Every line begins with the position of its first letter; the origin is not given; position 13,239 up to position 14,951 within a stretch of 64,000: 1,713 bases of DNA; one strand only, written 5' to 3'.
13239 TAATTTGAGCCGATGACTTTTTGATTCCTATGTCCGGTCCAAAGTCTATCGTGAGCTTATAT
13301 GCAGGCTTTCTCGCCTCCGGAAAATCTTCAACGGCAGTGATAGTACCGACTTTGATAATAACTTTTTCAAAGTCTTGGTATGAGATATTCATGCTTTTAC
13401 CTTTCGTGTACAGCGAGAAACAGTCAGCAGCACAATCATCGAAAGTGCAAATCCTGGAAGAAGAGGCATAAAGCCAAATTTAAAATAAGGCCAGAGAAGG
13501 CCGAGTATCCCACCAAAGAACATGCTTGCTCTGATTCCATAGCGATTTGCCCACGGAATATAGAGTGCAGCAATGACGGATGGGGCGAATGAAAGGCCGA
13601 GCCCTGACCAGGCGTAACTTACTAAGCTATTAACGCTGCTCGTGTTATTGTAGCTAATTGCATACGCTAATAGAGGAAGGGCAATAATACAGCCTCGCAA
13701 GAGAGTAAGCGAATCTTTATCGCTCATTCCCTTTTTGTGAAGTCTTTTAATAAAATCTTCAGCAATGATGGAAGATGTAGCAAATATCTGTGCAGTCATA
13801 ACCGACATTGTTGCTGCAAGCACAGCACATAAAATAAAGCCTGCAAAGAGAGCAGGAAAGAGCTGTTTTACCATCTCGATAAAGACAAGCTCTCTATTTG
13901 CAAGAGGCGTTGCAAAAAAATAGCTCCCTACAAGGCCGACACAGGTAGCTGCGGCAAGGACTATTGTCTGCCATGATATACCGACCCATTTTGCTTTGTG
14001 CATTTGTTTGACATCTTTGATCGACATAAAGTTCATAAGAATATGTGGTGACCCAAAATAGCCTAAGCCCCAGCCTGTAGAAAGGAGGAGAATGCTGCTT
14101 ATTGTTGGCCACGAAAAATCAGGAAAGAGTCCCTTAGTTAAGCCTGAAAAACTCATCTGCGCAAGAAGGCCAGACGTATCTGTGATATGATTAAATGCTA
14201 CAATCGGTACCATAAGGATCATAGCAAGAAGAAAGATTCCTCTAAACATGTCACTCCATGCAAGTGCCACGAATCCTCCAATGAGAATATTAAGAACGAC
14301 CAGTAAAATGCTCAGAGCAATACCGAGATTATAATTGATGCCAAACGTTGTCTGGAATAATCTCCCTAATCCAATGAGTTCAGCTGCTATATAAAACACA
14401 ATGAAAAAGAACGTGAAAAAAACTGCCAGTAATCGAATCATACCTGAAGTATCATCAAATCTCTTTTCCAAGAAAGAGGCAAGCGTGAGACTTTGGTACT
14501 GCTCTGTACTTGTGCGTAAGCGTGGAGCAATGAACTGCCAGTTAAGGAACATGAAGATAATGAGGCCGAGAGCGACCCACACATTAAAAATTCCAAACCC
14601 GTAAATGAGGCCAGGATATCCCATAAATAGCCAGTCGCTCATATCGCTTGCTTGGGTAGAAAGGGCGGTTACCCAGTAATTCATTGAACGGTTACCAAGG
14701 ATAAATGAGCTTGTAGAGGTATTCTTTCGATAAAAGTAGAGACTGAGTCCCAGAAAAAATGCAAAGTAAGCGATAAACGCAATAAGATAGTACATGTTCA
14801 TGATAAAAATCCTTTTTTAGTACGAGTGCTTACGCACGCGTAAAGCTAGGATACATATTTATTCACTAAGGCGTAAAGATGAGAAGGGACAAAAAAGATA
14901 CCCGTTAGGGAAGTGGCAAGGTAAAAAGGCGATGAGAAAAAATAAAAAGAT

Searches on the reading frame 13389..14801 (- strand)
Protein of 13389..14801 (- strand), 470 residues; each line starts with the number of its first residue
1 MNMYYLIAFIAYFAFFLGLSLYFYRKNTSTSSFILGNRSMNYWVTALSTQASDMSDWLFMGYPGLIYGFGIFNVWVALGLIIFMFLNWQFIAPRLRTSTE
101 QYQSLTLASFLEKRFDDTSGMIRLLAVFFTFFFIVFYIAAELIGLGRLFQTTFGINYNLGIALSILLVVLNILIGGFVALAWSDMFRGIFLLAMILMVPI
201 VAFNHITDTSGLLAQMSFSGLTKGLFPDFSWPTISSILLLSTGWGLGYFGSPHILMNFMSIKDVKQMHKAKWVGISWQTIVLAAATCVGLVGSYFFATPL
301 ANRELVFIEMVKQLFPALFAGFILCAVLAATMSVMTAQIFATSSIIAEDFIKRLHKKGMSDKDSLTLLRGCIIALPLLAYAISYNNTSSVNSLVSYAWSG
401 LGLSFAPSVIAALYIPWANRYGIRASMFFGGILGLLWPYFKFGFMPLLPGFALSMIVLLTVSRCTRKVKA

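Call 26: search_protein_families(library=ncbifam, proteins=[window:13389-14801:-], max_evalue=1e-10)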
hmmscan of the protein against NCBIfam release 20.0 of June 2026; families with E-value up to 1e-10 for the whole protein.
window:13389-14801:- (470 aa): 9 families
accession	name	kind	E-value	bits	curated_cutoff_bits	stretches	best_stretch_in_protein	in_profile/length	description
TIGR02121.1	Na_Pro_sym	equivalog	6.7e-120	401.1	515.5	1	5-467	3-471/488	sodium/proline symporter PutP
NF011948.0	PRK15419.1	equivalog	2.8e-74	250.8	955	1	5-462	7-470/502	sodium/proline symporter PutP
TIGR00813.1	sss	superfamily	5e-60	203.7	184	1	33-430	1-411/411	sodium/solute symporter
TIGR02119.1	panF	equivalog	3.8e-37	128.4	328.05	1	6-463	4-466/471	sodium/pantothenate symporter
TIGR03648.1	Na_symport_lg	subfamily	2.5e-21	75.7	320.75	1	10-301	6-305/547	VC_2705 family sodium/solute symporter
NF009135.0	PRK12488.1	subfamily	4.8e-19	68.3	850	1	1-382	30-419/549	cation/acetate symporter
NF006903.2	PRK09395.1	subfamily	8.4e-19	67.3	750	1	2-436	34-473/552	cation/acetate symporter ActP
TIGR02711.1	symport_actP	equivalog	6.2e-18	64.8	1099.25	1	2-436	31-470/549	cation/acetate symporter ActP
NF007790.0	PRK10484.1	equivalog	1.9e-15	56.7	401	1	1-466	1-484/527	solute:sodium symporter family transporter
